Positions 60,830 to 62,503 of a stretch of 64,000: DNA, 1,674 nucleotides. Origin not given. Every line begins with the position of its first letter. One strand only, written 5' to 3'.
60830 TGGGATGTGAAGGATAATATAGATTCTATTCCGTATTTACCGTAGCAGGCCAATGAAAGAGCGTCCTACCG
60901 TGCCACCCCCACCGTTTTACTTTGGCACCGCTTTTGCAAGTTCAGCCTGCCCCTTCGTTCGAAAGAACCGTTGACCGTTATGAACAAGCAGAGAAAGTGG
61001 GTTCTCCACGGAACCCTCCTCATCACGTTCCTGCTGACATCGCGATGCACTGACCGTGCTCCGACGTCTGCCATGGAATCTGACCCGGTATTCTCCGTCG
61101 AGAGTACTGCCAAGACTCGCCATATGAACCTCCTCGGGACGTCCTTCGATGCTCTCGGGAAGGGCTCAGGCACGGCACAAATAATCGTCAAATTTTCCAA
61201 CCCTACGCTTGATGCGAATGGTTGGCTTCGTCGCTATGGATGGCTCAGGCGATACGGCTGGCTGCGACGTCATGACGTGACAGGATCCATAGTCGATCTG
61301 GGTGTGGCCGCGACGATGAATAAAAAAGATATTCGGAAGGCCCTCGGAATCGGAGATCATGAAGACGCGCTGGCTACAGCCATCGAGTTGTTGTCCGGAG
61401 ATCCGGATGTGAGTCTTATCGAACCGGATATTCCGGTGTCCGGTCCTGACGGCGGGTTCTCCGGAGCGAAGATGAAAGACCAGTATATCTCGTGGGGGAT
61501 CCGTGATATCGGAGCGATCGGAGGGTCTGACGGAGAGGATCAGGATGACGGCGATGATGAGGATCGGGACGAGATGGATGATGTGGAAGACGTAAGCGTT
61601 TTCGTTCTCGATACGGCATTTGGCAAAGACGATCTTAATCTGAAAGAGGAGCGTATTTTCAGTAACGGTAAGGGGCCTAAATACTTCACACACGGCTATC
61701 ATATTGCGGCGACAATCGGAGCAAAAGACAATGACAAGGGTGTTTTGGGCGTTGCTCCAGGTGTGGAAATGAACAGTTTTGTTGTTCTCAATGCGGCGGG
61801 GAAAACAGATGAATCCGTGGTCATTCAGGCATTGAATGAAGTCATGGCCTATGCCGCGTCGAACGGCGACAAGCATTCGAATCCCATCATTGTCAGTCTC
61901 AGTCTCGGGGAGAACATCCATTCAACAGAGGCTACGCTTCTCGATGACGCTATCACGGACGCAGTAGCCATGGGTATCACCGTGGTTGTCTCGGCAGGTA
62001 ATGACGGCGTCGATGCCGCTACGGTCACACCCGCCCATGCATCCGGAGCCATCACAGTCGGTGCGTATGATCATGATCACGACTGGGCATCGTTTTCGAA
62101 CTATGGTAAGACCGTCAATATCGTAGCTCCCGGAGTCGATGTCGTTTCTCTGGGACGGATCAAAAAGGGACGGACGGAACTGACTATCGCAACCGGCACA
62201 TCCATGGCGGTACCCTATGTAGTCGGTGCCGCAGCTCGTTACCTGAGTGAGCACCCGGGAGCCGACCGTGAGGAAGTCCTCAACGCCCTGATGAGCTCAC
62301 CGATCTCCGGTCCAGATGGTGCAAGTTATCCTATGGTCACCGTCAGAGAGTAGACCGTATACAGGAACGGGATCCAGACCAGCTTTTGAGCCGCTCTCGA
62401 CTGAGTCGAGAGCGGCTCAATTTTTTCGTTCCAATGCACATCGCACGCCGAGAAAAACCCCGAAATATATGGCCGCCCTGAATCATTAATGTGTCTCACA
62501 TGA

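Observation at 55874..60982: Textbook sigma-54 promoter on a secreted protease gene, divergent from a propeller-sensor kinase / NtrC-type regulator operon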

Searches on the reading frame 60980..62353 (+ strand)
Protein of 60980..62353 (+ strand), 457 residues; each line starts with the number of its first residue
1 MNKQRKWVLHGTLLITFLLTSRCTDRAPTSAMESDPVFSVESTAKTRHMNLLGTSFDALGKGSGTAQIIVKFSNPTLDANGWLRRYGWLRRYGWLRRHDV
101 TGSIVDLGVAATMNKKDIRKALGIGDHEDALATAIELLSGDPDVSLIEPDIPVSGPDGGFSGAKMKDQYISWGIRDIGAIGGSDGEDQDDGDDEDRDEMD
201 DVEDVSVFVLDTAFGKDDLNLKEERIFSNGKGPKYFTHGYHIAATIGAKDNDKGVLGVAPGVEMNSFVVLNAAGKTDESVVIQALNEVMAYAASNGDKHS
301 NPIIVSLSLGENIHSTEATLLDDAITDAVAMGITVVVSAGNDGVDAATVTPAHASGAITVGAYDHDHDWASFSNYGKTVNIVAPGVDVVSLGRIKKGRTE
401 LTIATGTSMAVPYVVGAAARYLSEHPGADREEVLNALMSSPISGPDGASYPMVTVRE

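Call 4: search_protein_families(library=pfam, proteins=[window:60980-62353:+])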
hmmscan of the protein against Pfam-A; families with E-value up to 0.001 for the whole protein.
window:60980-62353:+ (457 aa): 1 family
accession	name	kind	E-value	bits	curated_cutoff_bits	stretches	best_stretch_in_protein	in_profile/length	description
PF00082.27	Peptidase_S8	-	1.3e-32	113.7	21.8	1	234-440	52-272/288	Subtilase family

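Call 9: find_related_loci(query=window:60980-62353:+, collection=genome_contigs, flank=10000)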
Query window:60980-62353:+ (457 aa) in genome_contigs; peptide patterns used: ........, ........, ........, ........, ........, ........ (x = any residue, [..] = any of these).
132 stretches matched a pattern, but none encodes a relative of the query by tblastn (E <= 1e-3).
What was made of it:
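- Tried and rejected: A genome_contigs scan with the protease alone found nothing (call 9).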

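Call 10: find_homologous_proteins(query=window:60980-62353:+)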
Query window:60980-62353:+ (457 aa): 1531 proteins with E <= 0.001 among 8000 candidates; the best 120 are listed.
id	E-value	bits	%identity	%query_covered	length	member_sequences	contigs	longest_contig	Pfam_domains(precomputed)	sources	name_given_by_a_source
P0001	1.9e-64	236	40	84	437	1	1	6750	PF00082.28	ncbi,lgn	-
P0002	4.9e-53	199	35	96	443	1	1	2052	PF00082.28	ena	-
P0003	8.7e-53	198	36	93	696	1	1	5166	PF00082.28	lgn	-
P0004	7.1e-52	195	40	79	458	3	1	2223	PF00082.28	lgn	-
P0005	2.7e-51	193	33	95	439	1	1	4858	PF00082.28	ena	-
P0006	6.5e-50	188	35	80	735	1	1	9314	PF00082.28,PF17936.8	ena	-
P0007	6.4e-49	185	43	56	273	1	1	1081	PF00082.28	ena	-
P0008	8.6e-49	185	38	67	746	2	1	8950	PF00082.28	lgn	-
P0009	4.6e-48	182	39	68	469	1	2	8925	PF00082.28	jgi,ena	jgi:subtilisin family serine protease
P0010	1.2e-47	181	47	51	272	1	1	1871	PF00082.28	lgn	-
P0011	5.0e-46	176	38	68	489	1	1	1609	PF00082.28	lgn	-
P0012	1.0e-45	175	37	65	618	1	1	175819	PF00082.28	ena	-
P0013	1.5e-45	174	38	69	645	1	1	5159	PF00082.28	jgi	jgi:subtilisin family serine protease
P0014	3.5e-44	170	37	77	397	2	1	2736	PF00082.28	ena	-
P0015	1.8e-43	167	38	65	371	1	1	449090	PF00082.28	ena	-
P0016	8.6e-43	165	33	89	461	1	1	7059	PF00082.28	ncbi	-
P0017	1.5e-42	164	32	90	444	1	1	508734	PF00082.28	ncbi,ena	-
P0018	2.5e-42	163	38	66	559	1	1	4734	PF00082.28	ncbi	ncbi:MAG: S8 family serine peptidase, partial [Rhodothermales bacterium]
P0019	3.0e-42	163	38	65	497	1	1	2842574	PF00082.28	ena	-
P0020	1.0e-41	161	33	79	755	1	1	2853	PF00082.28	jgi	jgi:subtilisin family serine protease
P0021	1.4e-41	161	34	91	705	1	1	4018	PF00082.28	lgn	-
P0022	4.4e-37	146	36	68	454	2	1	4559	PF00082.28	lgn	-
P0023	3.2e-36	143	41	52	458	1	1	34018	PF05922.22,PF00082.28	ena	-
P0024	1.4e-31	128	36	67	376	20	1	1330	PF05922.22,PF00082.28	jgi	-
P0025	5.5e-30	123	38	67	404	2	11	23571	PF05922.22,PF00082.28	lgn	-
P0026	5.6e-28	116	37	60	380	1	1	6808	PF05922.22,PF00082.28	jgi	jgi:subtilisin family serine protease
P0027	1.4e-27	115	36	66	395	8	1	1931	PF05922.22,PF00082.28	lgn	-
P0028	1.8e-27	115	36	68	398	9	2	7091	PF05922.22,PF00082.28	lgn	-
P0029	4.0e-27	113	35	68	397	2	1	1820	PF05922.22,PF00082.28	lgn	-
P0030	9.5e-27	112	37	64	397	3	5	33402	PF05922.22,PF00082.28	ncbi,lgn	-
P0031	1.1e-26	112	36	67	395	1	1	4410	PF05922.22,PF00082.28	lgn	-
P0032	1.2e-26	112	36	52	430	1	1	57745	PF00082.28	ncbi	-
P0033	1.2e-26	112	36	68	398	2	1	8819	PF05922.22,PF00082.28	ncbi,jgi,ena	jgi:aqualysin 1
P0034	1.6e-26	111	35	67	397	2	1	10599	PF05922.22,PF00082.28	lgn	-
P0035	8.8e-26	109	38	53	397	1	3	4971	PF05922.22,PF00082.28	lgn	-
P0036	1.1e-25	109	42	47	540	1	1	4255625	PF18885.7,PF00082.28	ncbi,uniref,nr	ncbi:hypothetical protein Mag101_02250 [Microbulbifer agarilyticus]|uniref:Serine protease n=1 Tax=M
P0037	1.7e-25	108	39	53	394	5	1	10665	PF05922.22,PF00082.28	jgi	jgi:subtilisin family serine protease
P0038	2.8e-25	107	34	67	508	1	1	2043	PF04151.22,PF05922.22,PF00082.28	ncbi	-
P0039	6.1e-25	106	33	67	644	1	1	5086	PF00082.28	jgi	jgi:subtilisin family serine protease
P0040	1.0e-24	105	35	62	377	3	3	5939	PF00082.28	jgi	jgi:aqualysin 1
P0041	1.1e-24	105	38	51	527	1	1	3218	PF05922.22,PF00082.28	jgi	jgi:subtilisin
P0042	4.7e-24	103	32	70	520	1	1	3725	PF00082.28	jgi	jgi:subtilisin family serine protease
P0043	6.2e-24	103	38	53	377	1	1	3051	PF00082.28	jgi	jgi:subtilisin family serine protease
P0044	6.4e-24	103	38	47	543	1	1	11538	PF05922.22,PF00082.28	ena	-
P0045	6.5e-24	103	36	64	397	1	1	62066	PF05922.22,PF00082.28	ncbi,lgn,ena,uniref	ncbi:S8 family peptidase [Zoogloea sp.]|uniref:S8 family peptidase n=1 Tax=Zoogloea sp. TaxID=49181 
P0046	9.3e-24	102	37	48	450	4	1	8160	PF00082.28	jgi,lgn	-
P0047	9.6e-24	102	35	62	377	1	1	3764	PF00082.28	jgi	-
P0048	1.1e-23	102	34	55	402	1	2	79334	PF00082.28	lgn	-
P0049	1.4e-23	102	32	68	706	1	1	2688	PF05922.22,PF02368.25,PF00652.29,PF00082.28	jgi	jgi:subtilisin family serine protease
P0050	1.5e-23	102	32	65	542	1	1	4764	PF05922.22,PF00082.28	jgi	jgi:subtilisin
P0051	1.6e-23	101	40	53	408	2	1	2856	PF05922.22,PF00082.28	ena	-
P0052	2.3e-23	101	38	49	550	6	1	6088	PF05922.22,PF00082.28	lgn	-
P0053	2.7e-23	101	40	43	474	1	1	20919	PF05922.22,PF01483.28,PF00082.28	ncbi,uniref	ncbi:S8 family serine peptidase [Kitasatospora sp. NPDC127111]|uniref:S8 family serine peptidase n=1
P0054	4.0e-23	100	36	68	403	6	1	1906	PF05922.22,PF00082.28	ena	-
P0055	4.9e-23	100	40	44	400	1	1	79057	PF05922.22,PF00082.28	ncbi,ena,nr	ncbi:MAG TPA: S8 family peptidase [Amycolatopsis sp.]|nr:S8 family peptidase [Amycolatopsis sp.]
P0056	5.9e-23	100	40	45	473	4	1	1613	PF00082.28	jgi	-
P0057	7.3e-23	99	34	62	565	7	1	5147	PF00082.28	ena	-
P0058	1.0e-22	99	39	44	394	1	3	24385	PF00082.28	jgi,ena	jgi:subtilisin family serine protease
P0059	1.2e-22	99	39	46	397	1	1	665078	PF05922.22,PF00082.28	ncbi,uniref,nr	ncbi:hypothetical protein GCM10010123_09720 [Pilimelia anulata]|uniref:Serine protease n=1 Tax=Pilim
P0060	1.3e-22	99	35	66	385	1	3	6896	PF05922.22,PF00082.28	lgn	-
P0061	1.4e-22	98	32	74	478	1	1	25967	PF00041.28,PF00082.28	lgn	-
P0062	1.5e-22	98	39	45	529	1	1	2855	PF05922.22,PF00082.28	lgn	-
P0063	1.7e-22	98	36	58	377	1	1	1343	PF00082.28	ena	-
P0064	1.7e-22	98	32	71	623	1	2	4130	PF05922.22,PF03160.21,PF00082.28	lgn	-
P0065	2.0e-22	98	37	59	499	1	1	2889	PF05922.22,PF00082.28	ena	-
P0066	2.7e-22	97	32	67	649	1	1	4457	PF04151.22,PF05922.22,PF00082.28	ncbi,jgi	jgi:serine protease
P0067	3.7e-22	97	37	59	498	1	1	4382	PF05922.22,PF00082.28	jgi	jgi:subtilisin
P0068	4.5e-22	97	34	62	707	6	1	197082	PF22352.3,PF00082.28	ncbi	ncbi:MAG: S8 family serine peptidase, partial [Candidatus Nitrosocosmicus sp.]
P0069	4.9e-22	97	36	53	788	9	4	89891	PF28033.1,PF21605.4,PF25059.2,PF23376.2,PF00041.28,PF00082.28,PF16656.12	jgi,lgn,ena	-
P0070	5.5e-22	96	37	59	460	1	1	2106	PF05922.22,PF00082.28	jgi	-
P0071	6.4e-22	96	37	51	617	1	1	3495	PF18884.6,PF00082.28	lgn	-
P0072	6.5e-22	96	33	67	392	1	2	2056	PF00082.28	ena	-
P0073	6.6e-22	96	37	53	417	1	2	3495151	PF05922.22,PF00082.28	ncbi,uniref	ncbi:subtilisin AprE [Nocardioides aestuarii]|uniref:S8 family serine peptidase n=1 Tax=Nocardioides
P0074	7.4e-22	96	33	68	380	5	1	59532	PF05922.22,PF00082.28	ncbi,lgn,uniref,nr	ncbi:alkaline protease [Shouchella clausii]|uniref:alkaline protease n=1 Tax=Shouchella clausii TaxI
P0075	7.7e-22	96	33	67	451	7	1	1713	PF00082.28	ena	-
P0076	7.9e-22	96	36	54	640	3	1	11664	PF00041.28,PF00082.28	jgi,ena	-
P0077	8.4e-22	96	40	45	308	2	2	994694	PF00082.28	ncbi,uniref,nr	ncbi:S8 family peptidase [Paractinoplanes ferrugineus]|uniref:S8 family peptidase n=1 Tax=Paractinop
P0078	8.8e-22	96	33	67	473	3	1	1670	PF00082.28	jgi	jgi:subtilisin family serine protease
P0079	8.9e-22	96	38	45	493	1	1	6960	PF05922.22,PF00082.28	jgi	jgi:subtilisin family serine protease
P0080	1.2e-21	95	32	67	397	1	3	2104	PF05922.22,PF00082.28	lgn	-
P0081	1.3e-21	95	31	68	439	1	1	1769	PF05922.22,PF00082.28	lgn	-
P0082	1.3e-21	95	36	53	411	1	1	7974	PF05922.22,PF00082.28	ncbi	-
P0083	1.4e-21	95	32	70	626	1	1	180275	PF04151.22,PF05922.22,PF00082.28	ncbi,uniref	ncbi:S8 family serine peptidase [Shewanella algae]|uniref:S8 family serine peptidase n=1 Tax=Shewane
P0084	1.5e-21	95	31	68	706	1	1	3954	PF05922.22,PF02368.25,PF00652.29,PF00082.28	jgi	jgi:hypothetical protein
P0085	1.5e-21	95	32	70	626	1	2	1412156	PF04151.22,PF05922.22,PF00082.28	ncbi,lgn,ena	ncbi:S8 family peptidase [Shewanella algae]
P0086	1.5e-21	95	32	70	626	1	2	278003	PF04151.22,PF05922.22,PF00082.28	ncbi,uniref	ncbi:S8 family peptidase [Shewanella algae]|uniref:S8 family peptidase n=1 Tax=Shewanella algae TaxI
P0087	1.5e-21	95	32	70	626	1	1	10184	PF04151.22,PF05922.22,PF00082.28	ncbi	ncbi:MAG: S8 family peptidase [Shewanella algae]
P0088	1.6e-21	95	32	73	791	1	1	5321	PF00754.32,PF05922.22,PF17963.8,PF22633.4,PF00082.28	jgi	jgi:subtilisin family serine protease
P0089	1.6e-21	95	32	70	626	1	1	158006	PF04151.22,PF05922.22,PF00082.28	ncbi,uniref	ncbi:S8 family peptidase [Shewanella algae]|uniref:S8 family peptidase n=1 Tax=Shewanella algae TaxI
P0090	1.7e-21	95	32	70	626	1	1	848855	PF04151.22,PF05922.22,PF00082.28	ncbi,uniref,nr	ncbi:S8 family peptidase [Shewanella algae]|uniref:S8 family peptidase n=1 Tax=Shewanella algae TaxI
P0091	1.7e-21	95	32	70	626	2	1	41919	PF04151.22,PF05922.22,PF00082.28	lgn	-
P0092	1.7e-21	95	38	52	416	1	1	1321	PF05922.22,PF00082.28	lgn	-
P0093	1.7e-21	95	32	70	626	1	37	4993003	PF04151.22,PF05922.22,PF00082.28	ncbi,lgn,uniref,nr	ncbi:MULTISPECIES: S8 family peptidase [Shewanella]|uniref:S8 family peptidase n=2 Tax=Unclassified 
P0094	1.7e-21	95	32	70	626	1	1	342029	PF04151.22,PF05922.22,PF00082.28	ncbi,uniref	ncbi:S8 family peptidase [Shewanella algae]|uniref:S8 family peptidase n=1 Tax=Shewanella algae TaxI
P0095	1.7e-21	95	32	70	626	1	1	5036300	PF04151.22,PF05922.22,PF00082.28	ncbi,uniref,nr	ncbi:S8 family peptidase [Shewanella algae]|uniref:S8 family peptidase n=1 Tax=Shewanella algae TaxI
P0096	1.7e-21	95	32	70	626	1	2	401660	PF04151.22,PF05922.22,PF00082.28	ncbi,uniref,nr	ncbi:S8 family peptidase [Shewanella algae]|uniref:S8 family peptidase n=1 Tax=Shewanella algae TaxI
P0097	1.7e-21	95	32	68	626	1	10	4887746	PF04151.22,PF05922.22,PF00082.28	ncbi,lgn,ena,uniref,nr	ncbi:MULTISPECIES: S8 family serine peptidase [Shewanella]|uniref:S8 family serine peptidase n=1 Tax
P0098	1.9e-21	95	32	70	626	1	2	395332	PF04151.22,PF05922.22,PF00082.28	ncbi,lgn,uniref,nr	ncbi:TPA: S8 family peptidase [Shewanella algae]|uniref:S8 family peptidase n=1 Tax=Shewanella algae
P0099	1.9e-21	95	32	70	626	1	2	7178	PF04151.22,PF05922.22,PF00082.28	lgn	-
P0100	1.9e-21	95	32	70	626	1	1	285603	PF04151.22,PF05922.22,PF00082.28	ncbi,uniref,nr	ncbi:alkaline serine protease [Shewanella algae]|uniref:S8 family peptidase n=1 Tax=Shewanella algae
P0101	2.0e-21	95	32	70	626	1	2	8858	PF04151.22,PF05922.22,PF00082.28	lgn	-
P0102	2.0e-21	95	33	68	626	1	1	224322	PF04151.22,PF05922.22,PF00082.28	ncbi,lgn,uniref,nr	ncbi:S8 family serine peptidase [Shewanella sp. 38A_GOM-205m]|uniref:S8 family serine peptidase n=1 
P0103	2.0e-21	95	32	70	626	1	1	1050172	PF04151.22,PF05922.22,PF00082.28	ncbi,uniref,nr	ncbi:S8 family peptidase [Shewanella algae]|uniref:S8 family peptidase n=1 Tax=Shewanella algae TaxI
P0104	2.0e-21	95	32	70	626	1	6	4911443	PF04151.22,PF05922.22,PF00082.28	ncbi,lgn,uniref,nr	ncbi:S8 family peptidase [Shewanella algae]|uniref:S8 family peptidase n=1 Tax=Shewanella algae TaxI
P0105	2.0e-21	95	32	70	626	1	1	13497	PF04151.22,PF05922.22,PF00082.28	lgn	-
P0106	2.3e-21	94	32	70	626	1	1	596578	PF04151.22,PF05922.22,PF00082.28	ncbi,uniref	ncbi:S8 family peptidase [Shewanella algae]|uniref:S8 family peptidase n=1 Tax=Shewanella algae TaxI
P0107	2.3e-21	94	32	70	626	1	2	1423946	PF04151.22,PF05922.22,PF00082.28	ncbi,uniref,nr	ncbi:S8 family peptidase [Shewanella algae]|uniref:S8 family peptidase n=1 Tax=Shewanella algae TaxI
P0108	3.4e-21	94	37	49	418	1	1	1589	PF00082.28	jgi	-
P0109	4.1e-21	94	31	68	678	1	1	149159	PF25490.1,PF05922.22,PF14200.13,PF06268.20,PF00082.28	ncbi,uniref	ncbi:S8 family serine peptidase [Micromonospora sp. NPDC047134]|uniref:S8 family serine peptidase n=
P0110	4.4e-21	93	32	70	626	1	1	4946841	PF04151.22,PF05922.22,PF00082.28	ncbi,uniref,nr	ncbi:S8 family peptidase [Shewanella algae]|uniref:S8 family peptidase n=1 Tax=Shewanella algae TaxI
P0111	4.6e-21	93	37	46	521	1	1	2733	PF00082.28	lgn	-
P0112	4.7e-21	93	35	48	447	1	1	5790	PF00082.28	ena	-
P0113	5.7e-21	93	41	45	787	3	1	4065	PF00082.28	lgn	-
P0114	6.7e-21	93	32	73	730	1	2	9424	PF04151.22,PF05922.22,PF00082.28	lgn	-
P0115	7.6e-21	93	39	44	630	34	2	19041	PF00041.28,PF00082.28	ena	-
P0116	8.0e-21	93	32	70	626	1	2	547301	PF04151.22,PF05922.22,PF00082.28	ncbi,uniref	ncbi:S8 family peptidase [Shewanella algae]|uniref:S8 family peptidase n=1 Tax=Shewanella algae TaxI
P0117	8.9e-21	92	33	68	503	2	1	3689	PF05922.22,PF00082.28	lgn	-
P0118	9.0e-21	92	39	44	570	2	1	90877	PF00082.28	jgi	jgi:subtilisin family serine protease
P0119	9.3e-21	92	32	67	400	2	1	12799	PF05922.22,PF00082.28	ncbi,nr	ncbi:MAG TPA: S8 family peptidase [Pyrinomonadaceae bacterium]|nr:S8 family peptidase [Pyrinomonadac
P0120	1.1e-20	92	38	44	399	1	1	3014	PF00082.28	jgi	jgi:subtilisin family serine protease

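Call 11: find_encoding_contigs(protein=P0001, flank=10000, max_places=3)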
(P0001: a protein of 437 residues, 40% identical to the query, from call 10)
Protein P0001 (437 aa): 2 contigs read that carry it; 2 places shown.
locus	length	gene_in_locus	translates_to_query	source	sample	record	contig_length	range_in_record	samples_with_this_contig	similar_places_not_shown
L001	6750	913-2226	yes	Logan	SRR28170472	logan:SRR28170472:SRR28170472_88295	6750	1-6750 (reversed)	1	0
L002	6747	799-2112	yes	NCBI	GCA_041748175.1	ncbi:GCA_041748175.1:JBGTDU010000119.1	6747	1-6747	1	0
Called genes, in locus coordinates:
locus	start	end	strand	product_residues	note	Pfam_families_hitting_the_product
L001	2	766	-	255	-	?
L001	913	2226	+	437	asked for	PF00082:Peptidase_S8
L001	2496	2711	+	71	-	-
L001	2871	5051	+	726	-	PF18962:Por_Secre_tail (weak)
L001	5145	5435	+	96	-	-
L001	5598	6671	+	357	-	PF00515:TPR_1 (faint), PF07719:TPR_2 (faint), PF13428:TPR_14 (faint), PF13432:TPR_16 (faint), PF14559:TPR_19 (faint), PF13474:SnoaL_3 (weak), PF14534:DUF4440, PF12680:SnoaL_2, +3 more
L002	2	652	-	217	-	?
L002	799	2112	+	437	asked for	PF00082:Peptidase_S8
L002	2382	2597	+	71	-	-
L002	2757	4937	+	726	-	PF18962:Por_Secre_tail (weak)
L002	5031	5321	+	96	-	-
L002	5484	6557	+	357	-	PF00515:TPR_1 (faint), PF07719:TPR_2 (faint), PF13428:TPR_14 (faint), PF13432:TPR_16 (faint), PF14559:TPR_19 (faint), PF13474:SnoaL_3 (weak), PF14534:DUF4440, PF12680:SnoaL_2, +3 more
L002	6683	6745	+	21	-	?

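Call 12: find_encoding_contigs(protein=P0017, flank=10000, max_places=3)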
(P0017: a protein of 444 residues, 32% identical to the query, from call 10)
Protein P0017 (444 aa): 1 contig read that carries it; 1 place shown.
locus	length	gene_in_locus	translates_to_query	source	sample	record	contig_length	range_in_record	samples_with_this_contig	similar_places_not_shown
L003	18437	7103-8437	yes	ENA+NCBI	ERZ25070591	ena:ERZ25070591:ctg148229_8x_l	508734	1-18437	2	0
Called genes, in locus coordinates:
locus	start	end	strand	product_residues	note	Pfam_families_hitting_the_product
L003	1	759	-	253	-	?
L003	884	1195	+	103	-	PF06155:GBBH-like_N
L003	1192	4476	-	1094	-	PF07494:Reg_prop (faint), PF16819:DUF5074 (faint), PF23748:Beta-prop_LRRK2 (faint), PF07495:Y_Y_Y, PF00211:Guanylate_cyc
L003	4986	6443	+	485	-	PF00082:Peptidase_S8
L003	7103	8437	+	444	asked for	PF00082:Peptidase_S8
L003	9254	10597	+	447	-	PF00082:Peptidase_S8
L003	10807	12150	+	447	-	PF01590:GAF, PF13185:GAF_2, PF13492:GAF_3, PF00512:HisKA, PF02518:HATPase_c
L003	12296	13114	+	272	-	PF02517:Rce1-like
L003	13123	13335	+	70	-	-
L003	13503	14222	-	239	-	PF00730:HhH-GPD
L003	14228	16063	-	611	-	PF12969:DUF3857, PF01841:Transglut_core (faint)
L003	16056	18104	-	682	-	PF12969:DUF3857, PF01841:Transglut_core (weak)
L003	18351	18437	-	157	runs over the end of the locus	PF04972:BON, PF01476:LysM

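Call 16: search_protein_families(library=pfam, proteins=[L001:2-766:-, L001:2871-5051:+, L001:2496-2711:+], max_evalue=0.1)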
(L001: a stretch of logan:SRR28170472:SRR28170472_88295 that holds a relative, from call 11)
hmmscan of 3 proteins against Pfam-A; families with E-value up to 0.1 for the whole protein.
L001:2-766:- (255 aa): 5 families
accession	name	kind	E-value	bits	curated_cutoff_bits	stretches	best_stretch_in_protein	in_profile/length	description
PF07494.17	Reg_prop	-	7.7e-20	68.9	20.4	3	61-83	1-23/24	Two component regulator propeller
PF24684.1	Vgb_lyase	-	0.00018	20.9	50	1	157-252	13-111/290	Virginiamycin B lyase family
PF23748.1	Beta-prop_LRRK2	-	0.025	14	26.9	1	195-223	270-298/359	LRRK2 beta propeller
PF23754.1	Beta-prop_IP5PC_F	-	0.031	13.6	27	0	160-223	292-352/392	IP5P C-F beta-propeller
PF16819.11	DUF5074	-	0.063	12.7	27.2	0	157-187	182-216/353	Domain of unknown function (DUF5074)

L001:2871-5051:+ (726 aa): 3 families
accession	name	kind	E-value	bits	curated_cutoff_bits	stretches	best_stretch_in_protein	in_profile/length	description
PF18962.6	Por_Secre_tail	-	9.3e-08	32.7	27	1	647-712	2-63/75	Secretion system C-terminal sorting domain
PF13860.13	FlgD_ig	-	0.0013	19.1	27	1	663-713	21-75/79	FlgD Ig-like domain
PF13585.12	CHU_C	-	0.031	14.8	27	0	664-710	26-69/86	CHU_C Type IX secretion signal domain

L001:2496-2711:+ (71 aa): 1 family
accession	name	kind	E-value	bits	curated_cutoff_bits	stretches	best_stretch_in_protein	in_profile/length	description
PF07494.17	Reg_prop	-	7.5e-05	22.9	20.4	1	38-60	2-24/24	Two component regulator propeller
